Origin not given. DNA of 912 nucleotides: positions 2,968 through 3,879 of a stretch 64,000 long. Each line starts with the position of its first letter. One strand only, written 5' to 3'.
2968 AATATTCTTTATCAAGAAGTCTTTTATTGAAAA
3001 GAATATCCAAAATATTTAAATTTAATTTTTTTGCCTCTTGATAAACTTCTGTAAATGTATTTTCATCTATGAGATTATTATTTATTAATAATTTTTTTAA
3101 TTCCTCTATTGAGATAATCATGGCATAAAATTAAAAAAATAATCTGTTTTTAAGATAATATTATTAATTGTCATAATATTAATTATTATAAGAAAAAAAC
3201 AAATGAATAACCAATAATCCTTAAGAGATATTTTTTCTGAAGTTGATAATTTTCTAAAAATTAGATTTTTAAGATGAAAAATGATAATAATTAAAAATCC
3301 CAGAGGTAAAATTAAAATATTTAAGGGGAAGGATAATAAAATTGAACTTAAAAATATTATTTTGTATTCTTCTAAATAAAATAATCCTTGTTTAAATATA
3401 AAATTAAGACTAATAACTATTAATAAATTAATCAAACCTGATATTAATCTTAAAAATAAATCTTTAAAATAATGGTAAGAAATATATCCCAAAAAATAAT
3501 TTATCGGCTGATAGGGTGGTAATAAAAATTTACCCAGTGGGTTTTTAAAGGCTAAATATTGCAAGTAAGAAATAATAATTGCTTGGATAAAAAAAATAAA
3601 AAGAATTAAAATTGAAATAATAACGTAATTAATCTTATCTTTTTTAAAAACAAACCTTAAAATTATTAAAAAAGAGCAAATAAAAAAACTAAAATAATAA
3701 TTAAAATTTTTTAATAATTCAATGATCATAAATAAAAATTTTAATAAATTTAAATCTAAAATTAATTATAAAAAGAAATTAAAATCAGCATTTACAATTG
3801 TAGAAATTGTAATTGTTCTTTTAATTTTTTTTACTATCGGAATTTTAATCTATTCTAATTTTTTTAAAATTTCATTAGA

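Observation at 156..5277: Compact type IV pilus module coupled to DsbA-like and glutaredoxin-like redox proteins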

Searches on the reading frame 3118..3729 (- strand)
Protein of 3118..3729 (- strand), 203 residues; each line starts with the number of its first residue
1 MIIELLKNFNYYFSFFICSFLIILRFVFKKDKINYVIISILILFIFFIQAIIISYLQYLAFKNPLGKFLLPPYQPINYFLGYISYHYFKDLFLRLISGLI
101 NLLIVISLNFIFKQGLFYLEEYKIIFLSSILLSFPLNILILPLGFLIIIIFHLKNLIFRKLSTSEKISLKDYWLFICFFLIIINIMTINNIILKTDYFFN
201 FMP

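Call 3: search_protein_families(library=pfam, proteins=[window:3118-3729:-], max_evalue=0.1)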
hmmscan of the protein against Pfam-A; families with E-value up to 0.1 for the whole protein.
window:3118-3729:- (203 aa): 0 families

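Call 4: search_protein_families(library=ncbifam, proteins=[window:3118-3729:-], max_evalue=0.1)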
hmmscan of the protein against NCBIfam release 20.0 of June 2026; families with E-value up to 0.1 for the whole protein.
window:3118-3729:- (203 aa): 0 families

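Call 15: find_homologous_proteins(query=window:3118-3729:-, max_evalue=0.01)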
Query window:3118-3729:- (203 aa): 3 proteins with E <= 0.01 among 1222 candidates.
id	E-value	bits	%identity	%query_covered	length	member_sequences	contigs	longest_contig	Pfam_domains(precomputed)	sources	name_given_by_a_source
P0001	5.5e-72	260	69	100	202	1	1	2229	-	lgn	-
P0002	4.8e-54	201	57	87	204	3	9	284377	-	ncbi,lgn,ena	-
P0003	4.7e-53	198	59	88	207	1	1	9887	-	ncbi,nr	ncbi:MAG: hypothetical protein NZ866_01830 [Patescibacteria group bacterium]|nr:hypothetical protein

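Call 16: find_encoding_contigs(protein=P0002, flank=10000, max_places=6)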
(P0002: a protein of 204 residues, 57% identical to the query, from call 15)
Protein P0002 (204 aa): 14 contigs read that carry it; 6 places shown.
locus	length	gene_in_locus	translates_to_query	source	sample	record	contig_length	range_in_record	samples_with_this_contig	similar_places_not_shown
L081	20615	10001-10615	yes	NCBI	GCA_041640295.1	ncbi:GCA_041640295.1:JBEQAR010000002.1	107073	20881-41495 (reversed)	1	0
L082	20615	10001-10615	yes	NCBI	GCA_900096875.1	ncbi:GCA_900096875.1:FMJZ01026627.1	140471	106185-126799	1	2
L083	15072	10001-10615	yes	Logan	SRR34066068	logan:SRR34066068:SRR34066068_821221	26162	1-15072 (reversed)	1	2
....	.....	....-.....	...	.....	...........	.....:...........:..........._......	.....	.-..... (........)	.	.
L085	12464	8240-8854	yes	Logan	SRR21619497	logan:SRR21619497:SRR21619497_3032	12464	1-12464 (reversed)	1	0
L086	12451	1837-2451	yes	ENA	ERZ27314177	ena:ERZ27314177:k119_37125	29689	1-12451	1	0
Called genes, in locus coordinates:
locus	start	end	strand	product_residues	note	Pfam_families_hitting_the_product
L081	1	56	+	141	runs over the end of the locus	PF00075:RNase_H, PF13456:RVT_3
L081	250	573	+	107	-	PF01250:Ribosomal_S6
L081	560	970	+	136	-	PF00436:SSB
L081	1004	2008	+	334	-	PF00154:RecA_N, PF08423:Rad51, PF06745:ATPase (weak), PF01637:ATPase_2 (weak), PF27531:MT3502_N (weak), PF21096:RecA_C (weak)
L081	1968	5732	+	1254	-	PF12768:Rax2 (faint), PF17164:DUF5122 (faint)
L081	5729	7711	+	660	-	-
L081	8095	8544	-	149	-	PF01668:SmpB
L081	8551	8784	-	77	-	PF00462:Glutaredoxin, PF13417:GST_N_3, PF13409:GST_N_2 (weak)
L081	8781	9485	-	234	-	PF13462:Thioredoxin_4, PF01323:DSBA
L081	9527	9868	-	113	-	-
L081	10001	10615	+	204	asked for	-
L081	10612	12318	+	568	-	PF05157:MshEN, PF00437:T2SSE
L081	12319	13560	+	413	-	PF28597:T2SSF_N, PF00482:T2SSF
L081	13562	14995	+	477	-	PF01336:tRNA_anti-codon, PF00152:tRNA-synt_2, PF01409:tRNA-synt_2d (faint)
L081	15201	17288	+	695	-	PF00133:tRNA-synt_1, PF01406:tRNA-synt_1e (faint), PF09334:tRNA-synt_1g, PF13603:tRNA-synt_1_2 (weak), PF09334:tRNA-synt_1g (weak), PF08264:Anticodon_1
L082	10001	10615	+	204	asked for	-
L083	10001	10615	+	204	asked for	-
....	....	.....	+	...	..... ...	-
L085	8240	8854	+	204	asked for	-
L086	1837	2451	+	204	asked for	-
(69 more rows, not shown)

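Call 17: find_encoding_contigs(protein=P0003, flank=10000, max_places=3)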
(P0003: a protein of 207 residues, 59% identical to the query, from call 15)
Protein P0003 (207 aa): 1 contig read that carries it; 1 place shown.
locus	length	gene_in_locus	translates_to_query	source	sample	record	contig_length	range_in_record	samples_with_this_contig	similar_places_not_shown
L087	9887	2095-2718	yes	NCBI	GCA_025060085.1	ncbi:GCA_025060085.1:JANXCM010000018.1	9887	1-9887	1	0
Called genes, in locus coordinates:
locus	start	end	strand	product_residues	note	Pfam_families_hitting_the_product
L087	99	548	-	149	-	PF01668:SmpB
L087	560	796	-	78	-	PF00462:Glutaredoxin, PF13417:GST_N_3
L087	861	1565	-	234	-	PF13462:Thioredoxin_4, PF01323:DSBA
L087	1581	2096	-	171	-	-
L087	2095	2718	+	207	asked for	-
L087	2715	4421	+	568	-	PF05157:MshEN, PF00437:T2SSE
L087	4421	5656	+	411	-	PF28597:T2SSF_N (weak), PF00482:T2SSF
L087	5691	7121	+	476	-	PF01336:tRNA_anti-codon, PF00152:tRNA-synt_2, PF01409:tRNA-synt_2d (faint)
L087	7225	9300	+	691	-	PF00133:tRNA-synt_1, PF01406:tRNA-synt_1e (faint), PF09334:tRNA-synt_1g, PF13603:tRNA-synt_1_2 (faint), PF01921:tRNA-synt_1f (faint), PF09334:tRNA-synt_1g (weak), PF08264:Anticodon_1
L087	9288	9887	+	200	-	PF13367:PrsW-protease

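Call 28: search_protein_representatives(alignment_id=A1)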
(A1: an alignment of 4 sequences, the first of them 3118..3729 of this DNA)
Query: 4 sequences, 203 profile positions. Proteins with E-value up to 0.001 (for the whole library): 355; up to 1e-10: 51; up to 1e-30: 2. The best 150 are listed.
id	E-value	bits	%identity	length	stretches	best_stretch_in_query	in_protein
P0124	1.3e-54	201.4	-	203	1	3-191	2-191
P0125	8.9e-42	159.6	-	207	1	5-203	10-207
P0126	9.7e-29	117.0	-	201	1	3-187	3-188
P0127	1.1e-22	97.3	-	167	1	41-194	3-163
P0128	1.5e-22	96.8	-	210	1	5-190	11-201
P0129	1.2e-21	93.9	-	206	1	17-193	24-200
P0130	1.0e-19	87.5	-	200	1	3-190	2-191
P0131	6.9e-19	84.9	-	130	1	68-192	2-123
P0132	1.2e-18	84.1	-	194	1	25-189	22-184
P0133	1.4e-18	83.9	-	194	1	35-192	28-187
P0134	2.1e-18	83.3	-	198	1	15-197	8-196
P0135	2.3e-18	83.1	-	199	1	7-189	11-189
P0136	4.0e-18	82.4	-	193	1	22-190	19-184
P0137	2.8e-17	79.6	-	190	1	36-188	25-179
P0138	3.5e-17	79.3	-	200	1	5-191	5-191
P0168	4.1e-11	59.5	-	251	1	5-161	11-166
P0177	1.6e-10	57.5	-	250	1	7-160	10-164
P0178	2.4e-10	57.0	-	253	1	1-157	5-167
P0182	4.0e-10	56.2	-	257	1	6-160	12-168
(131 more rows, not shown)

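Call 30: search_protein_families(library=pfam, alignment_id=A2, max_evalue=0.1)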
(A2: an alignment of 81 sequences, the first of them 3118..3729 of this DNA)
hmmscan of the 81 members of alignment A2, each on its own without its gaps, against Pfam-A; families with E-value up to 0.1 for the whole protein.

A. member 1, window:3118-3729:- (203 aa): 0 families

B. families by the number of members that match (of 81 scanned): 16 families
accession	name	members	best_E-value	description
PF11660.13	DUF3262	2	0.06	Protein of unknown function (DUF3262)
PF03600.22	CitMHS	1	0.00012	Citrate transporter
PF19942.4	DUF6404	1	0.00058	Family of unknown function (DUF6404)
PF22954.2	DUF7027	1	0.00067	Domain of unknown function (DUF7027)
PF01312.24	Bac_export_2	1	0.0069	FlhB HrpN YscU SpaS Family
PF00689.26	Cation_ATPase_C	1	0.0095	Cation transporting ATPase, C-terminus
PF06611.17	DUF1145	1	0.01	Protein of unknown function (DUF1145)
PF02632.19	BioY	1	0.015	BioY family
PF03779.20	SPW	1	0.019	SPW repeat domain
PF11377.13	DUF3180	1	0.02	Protein of unknown function (DUF3180)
PF12606.13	RELT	1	0.029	Tumour necrosis factor receptor superfamily member 19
PF17938.6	TetR_C_29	1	0.043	Tetracyclin repressor-like, C-terminal domain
PF11992.13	TgpA_N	1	0.074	TgpA N-terminal domain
PF01384.25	PHO4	1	0.078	Phosphate transporter family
PF19592.4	DUF6097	1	0.09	Family of unknown function (DUF6097)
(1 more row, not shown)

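Call 32: search_solved_structures(query=A2, max_evalue=10)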
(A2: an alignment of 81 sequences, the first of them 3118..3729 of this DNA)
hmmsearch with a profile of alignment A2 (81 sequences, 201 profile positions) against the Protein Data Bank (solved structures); distinct sequences matched with E-value up to 10: 1.
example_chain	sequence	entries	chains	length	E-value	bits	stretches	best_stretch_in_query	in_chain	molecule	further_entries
8frl_F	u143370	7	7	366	2.5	11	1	133-193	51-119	Lipopolysaccharide export system permease protein LptF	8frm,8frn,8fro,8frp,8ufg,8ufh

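Call 35: search_protein_families(library=pfam, proteins=[P0168, P0177, P0178, P0182], max_evalue=0.1)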
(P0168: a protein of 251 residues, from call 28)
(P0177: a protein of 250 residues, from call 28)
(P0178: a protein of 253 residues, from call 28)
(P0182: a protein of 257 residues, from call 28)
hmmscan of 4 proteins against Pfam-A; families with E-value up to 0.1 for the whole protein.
P0168 (251 aa): 0 families

P0177 (250 aa): 0 families

P0178 (253 aa): 0 families

P0182 (257 aa): 1 family
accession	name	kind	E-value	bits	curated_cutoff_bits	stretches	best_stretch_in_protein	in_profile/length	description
PF01384.25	PHO4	-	0.078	12.4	33.7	1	97-186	123-183/350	Phosphate transporter family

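Call 39: predict_structure(alignment_id=A2)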
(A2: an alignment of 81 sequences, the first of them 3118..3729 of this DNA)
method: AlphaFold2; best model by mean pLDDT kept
length: 203 residues; sequences in the alignment: 81
mean_pLDDT: 94.7   pTM: 0.89
mean pLDDT of the five models: 94.7, 94.3, 94.2, 92.2, 92.1
residues with pLDDT >= 90: 178; 70-90: 24; 50-70: 1; < 50: 0
segments of 3 or more residues with pLDDT < 50: none
pLDDT, mean of each block of 10 residues (from residue 1): 91 98 91 93 98 96 97 97 96 97 98 96 98 96 97 96 93 97 93 80 81
secondary structure, 60 per line:
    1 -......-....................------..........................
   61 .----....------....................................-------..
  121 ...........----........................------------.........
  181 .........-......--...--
elements in order: H2-7 H9-28 H35-61 H66-69 H76-111 H119-131 H136-159 H172-189 H191-196

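Call 67: find_homologous_proteins(query=A2, max_evalue=0.00001)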
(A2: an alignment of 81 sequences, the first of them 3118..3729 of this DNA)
Query A2 (81 sequences) (203 aa, profile of the alignment): 7 proteins with E <= 0.00001 among 8000 candidates.
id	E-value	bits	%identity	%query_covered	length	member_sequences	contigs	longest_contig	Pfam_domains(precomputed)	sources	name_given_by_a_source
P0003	7.7e-44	168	59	88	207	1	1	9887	-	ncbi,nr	ncbi:MAG: hypothetical protein NZ866_01830 [Patescibacteria group bacterium]|nr:hypothetical protein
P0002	1.1e-43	167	57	87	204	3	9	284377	-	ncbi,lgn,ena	-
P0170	1.2e-43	167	31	61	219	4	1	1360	-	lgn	-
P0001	6.1e-43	165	69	100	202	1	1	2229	-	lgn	-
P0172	2.7e-33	133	31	45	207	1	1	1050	-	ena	-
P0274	1.7e-32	131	31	64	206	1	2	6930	-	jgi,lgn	-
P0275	9.1e-11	60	30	83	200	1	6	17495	-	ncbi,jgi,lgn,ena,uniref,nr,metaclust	ncbi:MAG: hypothetical protein US31_C0019G0007 [Berkelbacteria bacterium GW2011_GWA1_36_9]|uniref:Un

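Call 68: find_encoding_contigs(protein=P0275, flank=10000, max_places=2)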
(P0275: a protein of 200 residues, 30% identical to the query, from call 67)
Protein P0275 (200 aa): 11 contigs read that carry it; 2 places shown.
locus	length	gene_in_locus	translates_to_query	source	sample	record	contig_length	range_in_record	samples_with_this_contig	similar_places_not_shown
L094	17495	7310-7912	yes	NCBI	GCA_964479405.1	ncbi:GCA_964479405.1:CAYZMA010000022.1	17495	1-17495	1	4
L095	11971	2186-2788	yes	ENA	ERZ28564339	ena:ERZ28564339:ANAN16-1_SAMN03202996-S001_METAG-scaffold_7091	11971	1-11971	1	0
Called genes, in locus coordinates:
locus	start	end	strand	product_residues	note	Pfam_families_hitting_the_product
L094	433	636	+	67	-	PF00196:GerE, PF08281:Sigma70_r4_2 (weak)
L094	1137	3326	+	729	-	PF01935:DUF87 (faint), PF17854:FtsK_alpha, PF01580:FtsK_SpoIIIE, PF09397:FtsK_gamma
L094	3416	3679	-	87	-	PF01541:GIY-YIG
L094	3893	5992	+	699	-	PF01590:GAF, PF13185:GAF_2, PF13492:GAF_3, PF01590:GAF, PF13185:GAF_2, PF13492:GAF_3, PF00989:PAS, PF08448:PAS_4, +3 more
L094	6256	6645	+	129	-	PF00072:Response_reg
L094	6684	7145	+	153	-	-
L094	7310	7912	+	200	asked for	-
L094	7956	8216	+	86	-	-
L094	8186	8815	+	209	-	PF08843:AbiEii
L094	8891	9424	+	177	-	PF18967:PycTM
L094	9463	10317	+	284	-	PF13328:HD_4 (weak)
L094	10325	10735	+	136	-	-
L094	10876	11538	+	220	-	PF13560:HTH_31 (faint), PF12844:HTH_19, PF13413:HTH_25, PF09136:Glucodextran_B (faint)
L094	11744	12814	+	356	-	PF00154:RecA_N, PF08423:Rad51, PF06745:ATPase (weak), PF27531:MT3502_N (faint), PF21096:RecA_C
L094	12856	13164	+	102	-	PF01909:NTP_transf_2, PF18765:Polbeta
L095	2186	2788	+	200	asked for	-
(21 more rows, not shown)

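Call 69: find_encoding_contigs(protein=P0274, flank=10000, max_places=1)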
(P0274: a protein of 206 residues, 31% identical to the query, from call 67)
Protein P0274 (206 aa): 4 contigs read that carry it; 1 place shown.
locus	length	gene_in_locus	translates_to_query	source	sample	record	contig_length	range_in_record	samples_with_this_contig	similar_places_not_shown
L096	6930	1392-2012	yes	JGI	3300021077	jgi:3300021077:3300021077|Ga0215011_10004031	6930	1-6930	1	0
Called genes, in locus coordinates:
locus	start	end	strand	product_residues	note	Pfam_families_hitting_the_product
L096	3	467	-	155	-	PF00072:Response_reg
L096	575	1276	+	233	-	PF07963:N_methyl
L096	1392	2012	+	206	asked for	-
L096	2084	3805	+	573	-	PF05157:MshEN (faint), PF00437:T2SSE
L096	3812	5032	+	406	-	PF28597:T2SSF_N, PF00482:T2SSF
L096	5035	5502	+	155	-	PF07963:N_methyl (weak)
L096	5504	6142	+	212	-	-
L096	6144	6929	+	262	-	?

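Call 91: fold_search(model_id=the predicted structure, library=pdb)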
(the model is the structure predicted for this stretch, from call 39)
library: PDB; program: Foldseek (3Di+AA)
matches with E <= 10: 2; with E <= 0.001: 0
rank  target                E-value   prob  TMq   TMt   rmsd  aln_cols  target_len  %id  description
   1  9ly3_R                6.9e+00  0.05  0.20  0.14  21.4       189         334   13  A Cryo-EM structure of LA-PTH-PTH1R-V2RT-Beta-arrestin1 complex (state 2 conformation) (released 2026-03-04)
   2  8j7w_A                8.4e+00  0.03  0.20  0.16  13.1       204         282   14  Cryo-EM structure of hZnT7-Fab complex in zinc state 2, determined in heterogeneous conformations- one subunit in an i (released 2023-09-20)
